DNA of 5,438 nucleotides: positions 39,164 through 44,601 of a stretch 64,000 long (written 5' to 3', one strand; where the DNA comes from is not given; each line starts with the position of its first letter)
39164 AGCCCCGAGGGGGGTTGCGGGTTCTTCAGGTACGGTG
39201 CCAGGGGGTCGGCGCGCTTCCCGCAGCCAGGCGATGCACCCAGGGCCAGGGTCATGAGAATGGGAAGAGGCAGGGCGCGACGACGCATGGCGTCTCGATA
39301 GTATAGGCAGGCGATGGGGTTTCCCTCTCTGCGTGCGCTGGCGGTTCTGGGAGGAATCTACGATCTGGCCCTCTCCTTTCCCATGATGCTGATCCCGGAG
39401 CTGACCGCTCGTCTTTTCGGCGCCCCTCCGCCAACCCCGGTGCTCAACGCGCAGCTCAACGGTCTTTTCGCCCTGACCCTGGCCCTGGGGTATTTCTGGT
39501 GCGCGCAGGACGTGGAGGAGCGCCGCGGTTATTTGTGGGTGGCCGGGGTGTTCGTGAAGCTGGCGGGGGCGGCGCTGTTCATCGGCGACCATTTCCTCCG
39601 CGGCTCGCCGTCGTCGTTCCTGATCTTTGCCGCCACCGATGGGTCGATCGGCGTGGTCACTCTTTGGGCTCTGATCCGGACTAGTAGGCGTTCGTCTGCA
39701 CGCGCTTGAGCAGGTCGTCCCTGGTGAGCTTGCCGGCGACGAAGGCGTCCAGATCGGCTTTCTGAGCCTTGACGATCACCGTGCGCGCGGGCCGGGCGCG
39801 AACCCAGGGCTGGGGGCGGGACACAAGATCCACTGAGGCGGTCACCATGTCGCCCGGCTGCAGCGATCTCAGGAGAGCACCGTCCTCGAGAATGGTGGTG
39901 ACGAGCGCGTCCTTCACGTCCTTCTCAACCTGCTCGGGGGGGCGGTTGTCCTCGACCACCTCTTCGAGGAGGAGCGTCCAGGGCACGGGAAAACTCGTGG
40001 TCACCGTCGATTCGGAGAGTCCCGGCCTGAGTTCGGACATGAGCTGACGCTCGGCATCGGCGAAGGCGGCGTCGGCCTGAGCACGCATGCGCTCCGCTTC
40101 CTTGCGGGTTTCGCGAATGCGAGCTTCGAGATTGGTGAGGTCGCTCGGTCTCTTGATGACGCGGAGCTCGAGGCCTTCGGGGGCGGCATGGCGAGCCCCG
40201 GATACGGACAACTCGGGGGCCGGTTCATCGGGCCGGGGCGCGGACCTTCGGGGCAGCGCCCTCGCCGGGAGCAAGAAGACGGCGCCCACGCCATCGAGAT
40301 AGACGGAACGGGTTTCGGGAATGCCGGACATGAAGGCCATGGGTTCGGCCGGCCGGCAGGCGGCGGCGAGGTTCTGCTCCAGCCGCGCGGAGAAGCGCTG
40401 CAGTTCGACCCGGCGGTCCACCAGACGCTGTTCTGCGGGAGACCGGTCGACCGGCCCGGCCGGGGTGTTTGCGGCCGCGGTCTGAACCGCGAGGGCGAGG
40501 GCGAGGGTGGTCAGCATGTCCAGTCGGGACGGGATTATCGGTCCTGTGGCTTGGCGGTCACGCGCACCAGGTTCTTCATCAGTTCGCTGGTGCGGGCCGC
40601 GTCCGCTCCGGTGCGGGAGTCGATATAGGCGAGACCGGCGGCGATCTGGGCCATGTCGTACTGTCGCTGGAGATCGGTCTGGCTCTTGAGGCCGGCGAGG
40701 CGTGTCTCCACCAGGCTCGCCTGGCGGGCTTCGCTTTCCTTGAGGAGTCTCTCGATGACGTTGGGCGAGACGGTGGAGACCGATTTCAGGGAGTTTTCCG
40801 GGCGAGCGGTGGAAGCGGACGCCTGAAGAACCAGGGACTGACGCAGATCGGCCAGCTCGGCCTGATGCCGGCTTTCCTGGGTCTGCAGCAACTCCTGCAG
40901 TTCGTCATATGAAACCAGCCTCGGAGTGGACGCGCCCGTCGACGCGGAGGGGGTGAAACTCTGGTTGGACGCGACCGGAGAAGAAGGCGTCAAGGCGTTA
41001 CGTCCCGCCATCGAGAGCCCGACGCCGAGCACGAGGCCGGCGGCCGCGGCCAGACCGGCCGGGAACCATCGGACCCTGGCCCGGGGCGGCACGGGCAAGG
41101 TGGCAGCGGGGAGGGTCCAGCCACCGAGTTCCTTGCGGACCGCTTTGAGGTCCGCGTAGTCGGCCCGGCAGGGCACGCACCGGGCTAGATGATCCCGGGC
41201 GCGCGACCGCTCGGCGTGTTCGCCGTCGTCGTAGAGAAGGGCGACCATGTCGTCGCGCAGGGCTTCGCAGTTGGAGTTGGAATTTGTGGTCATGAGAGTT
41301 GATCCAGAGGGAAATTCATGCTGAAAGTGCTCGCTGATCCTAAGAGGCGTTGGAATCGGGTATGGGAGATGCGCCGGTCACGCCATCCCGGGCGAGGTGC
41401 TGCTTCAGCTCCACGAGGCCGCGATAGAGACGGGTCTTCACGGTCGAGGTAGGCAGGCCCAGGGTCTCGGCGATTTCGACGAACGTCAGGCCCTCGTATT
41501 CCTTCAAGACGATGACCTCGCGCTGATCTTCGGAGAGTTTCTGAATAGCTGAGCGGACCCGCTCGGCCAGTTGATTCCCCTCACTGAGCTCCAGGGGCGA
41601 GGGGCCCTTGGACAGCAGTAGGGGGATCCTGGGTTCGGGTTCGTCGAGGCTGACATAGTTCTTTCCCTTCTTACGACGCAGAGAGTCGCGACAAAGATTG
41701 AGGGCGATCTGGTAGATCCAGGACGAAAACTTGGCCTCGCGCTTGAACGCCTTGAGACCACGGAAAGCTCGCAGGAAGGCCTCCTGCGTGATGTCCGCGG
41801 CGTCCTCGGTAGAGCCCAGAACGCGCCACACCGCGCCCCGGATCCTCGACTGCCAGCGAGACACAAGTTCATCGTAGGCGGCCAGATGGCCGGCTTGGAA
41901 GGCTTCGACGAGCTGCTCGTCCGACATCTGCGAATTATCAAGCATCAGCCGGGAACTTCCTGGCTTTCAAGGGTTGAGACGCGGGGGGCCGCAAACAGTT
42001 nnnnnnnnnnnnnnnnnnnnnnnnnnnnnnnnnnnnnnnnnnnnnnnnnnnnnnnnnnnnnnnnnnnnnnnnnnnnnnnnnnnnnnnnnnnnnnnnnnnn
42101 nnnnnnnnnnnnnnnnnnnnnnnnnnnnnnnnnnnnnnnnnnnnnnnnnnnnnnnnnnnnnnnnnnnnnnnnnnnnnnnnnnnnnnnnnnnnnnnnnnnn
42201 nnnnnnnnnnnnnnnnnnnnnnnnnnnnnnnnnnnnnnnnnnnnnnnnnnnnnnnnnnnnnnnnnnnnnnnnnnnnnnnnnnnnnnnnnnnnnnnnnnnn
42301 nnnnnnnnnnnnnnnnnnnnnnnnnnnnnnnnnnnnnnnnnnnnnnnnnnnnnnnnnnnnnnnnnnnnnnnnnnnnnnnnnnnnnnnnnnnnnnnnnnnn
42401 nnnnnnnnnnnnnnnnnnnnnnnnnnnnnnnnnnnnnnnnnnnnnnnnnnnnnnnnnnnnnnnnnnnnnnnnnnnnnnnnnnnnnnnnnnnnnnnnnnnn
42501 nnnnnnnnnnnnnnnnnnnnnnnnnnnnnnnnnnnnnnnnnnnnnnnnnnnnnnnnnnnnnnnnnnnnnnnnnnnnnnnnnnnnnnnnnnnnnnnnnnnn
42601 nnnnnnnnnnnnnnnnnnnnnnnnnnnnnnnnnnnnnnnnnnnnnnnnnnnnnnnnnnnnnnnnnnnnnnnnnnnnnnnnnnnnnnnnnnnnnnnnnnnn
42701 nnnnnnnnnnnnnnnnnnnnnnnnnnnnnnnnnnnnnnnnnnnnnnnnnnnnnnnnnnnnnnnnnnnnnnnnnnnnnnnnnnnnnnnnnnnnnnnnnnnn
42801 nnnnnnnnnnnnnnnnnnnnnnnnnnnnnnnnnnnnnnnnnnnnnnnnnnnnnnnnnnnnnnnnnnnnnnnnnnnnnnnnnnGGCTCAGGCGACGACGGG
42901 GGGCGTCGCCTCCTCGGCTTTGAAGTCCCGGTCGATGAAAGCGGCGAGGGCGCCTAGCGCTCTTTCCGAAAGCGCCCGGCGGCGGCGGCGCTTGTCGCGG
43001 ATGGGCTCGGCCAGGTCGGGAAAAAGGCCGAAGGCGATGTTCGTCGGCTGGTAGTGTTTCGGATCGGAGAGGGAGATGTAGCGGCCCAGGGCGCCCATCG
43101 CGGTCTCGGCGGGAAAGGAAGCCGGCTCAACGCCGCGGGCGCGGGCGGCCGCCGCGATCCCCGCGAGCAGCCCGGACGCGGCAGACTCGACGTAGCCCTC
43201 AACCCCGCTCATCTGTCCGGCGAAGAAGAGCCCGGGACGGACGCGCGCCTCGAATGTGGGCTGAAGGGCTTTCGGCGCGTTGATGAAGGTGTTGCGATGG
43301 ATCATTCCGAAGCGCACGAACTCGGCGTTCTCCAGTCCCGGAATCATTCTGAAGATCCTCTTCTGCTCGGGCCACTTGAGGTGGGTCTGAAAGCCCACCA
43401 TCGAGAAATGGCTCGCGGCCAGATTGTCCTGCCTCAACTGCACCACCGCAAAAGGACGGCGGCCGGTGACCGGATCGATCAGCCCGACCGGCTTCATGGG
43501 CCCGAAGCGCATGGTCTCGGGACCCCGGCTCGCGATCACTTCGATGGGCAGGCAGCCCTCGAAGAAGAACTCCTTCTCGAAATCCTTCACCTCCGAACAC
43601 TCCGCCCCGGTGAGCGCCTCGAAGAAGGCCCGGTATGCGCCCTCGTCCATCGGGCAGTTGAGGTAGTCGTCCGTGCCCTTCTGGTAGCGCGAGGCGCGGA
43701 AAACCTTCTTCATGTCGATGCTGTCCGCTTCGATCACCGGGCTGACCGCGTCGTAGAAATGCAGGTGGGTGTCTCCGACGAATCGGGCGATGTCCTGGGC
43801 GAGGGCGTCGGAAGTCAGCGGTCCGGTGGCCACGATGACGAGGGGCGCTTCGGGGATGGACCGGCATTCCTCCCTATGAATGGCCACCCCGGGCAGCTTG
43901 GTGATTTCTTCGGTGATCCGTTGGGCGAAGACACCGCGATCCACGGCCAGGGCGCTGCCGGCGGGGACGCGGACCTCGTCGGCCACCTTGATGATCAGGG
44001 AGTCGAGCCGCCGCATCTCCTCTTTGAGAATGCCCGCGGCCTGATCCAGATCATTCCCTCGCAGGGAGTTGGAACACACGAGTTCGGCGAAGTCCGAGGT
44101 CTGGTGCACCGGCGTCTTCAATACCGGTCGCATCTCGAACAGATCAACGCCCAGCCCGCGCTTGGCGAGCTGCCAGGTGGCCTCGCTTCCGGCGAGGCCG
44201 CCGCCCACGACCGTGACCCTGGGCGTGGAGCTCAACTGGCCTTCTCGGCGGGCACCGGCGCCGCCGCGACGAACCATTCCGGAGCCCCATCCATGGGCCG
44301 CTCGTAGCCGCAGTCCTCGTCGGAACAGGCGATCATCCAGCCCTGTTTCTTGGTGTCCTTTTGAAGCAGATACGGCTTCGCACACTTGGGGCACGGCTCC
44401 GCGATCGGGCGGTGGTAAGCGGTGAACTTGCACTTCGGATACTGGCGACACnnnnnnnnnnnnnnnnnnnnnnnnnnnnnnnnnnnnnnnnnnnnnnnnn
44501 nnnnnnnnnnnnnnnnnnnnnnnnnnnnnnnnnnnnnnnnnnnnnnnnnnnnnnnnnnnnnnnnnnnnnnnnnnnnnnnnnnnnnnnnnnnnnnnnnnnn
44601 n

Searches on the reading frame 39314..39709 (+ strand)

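Call 63: search_protein_families(library=pfam, proteins=[window:39314-39709:+], max_evalue=1)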
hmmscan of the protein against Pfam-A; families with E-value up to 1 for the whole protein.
window:39314-39709:+ (131 aa): 1 family
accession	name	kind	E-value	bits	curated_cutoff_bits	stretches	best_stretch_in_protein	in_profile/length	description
PF14248.12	DUF4345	-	0.0086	16.5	26.5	1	18-107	14-105/119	Domain of unknown function (DUF4345)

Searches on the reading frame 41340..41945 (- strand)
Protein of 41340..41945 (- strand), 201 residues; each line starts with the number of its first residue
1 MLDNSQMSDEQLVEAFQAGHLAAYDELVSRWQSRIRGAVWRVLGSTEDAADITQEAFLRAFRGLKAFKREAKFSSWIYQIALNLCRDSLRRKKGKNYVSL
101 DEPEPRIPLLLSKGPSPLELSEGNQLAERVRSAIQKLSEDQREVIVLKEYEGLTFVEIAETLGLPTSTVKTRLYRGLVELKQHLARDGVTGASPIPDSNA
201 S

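Call 11: search_protein_families(library=pfam, proteins=[window:41340-41945:-], max_evalue=0.0001)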
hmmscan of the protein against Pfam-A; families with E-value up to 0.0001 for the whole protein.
window:41340-41945:- (201 aa): 4 families
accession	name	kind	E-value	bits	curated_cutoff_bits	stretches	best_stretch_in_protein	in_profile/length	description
PF04542.20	Sigma70_r2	-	2.1e-17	63.1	24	1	27-93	1-69/71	Sigma-70 region 2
PF08281.18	Sigma70_r4_2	-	3.3e-17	62.3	25.7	1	128-180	2-54/54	Sigma-70, region 4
PF04545.22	Sigma70_r4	-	7.5e-13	48.2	24.1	1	133-181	1-49/50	Sigma-70, region 4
PF07638.17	Sigma70_ECF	-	7.3e-06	26.4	21.1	1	12-173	7-172/185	ECF sigma factor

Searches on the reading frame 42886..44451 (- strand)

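Call 11: search_protein_families(library=pfam, proteins=[window:42886-44451:-], max_evalue=0.0001)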
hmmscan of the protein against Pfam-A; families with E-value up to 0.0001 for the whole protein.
window:42886-44451:- (521 aa): 3 families
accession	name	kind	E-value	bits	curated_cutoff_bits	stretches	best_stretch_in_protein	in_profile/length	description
PF01134.28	GIDA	-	2.6e-98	330.1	22.1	1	79-440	2-389/391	Glucose inhibited division protein A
PF01266.30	DAO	-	2.3e-05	24.5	27.9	0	78-128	1-49/353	FAD dependent oxidoreductase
PF13450.12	NAD_binding_8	-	2.7e-05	24.8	21.9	1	81-110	1-30/68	NAD(P)-binding Rossmann-like domain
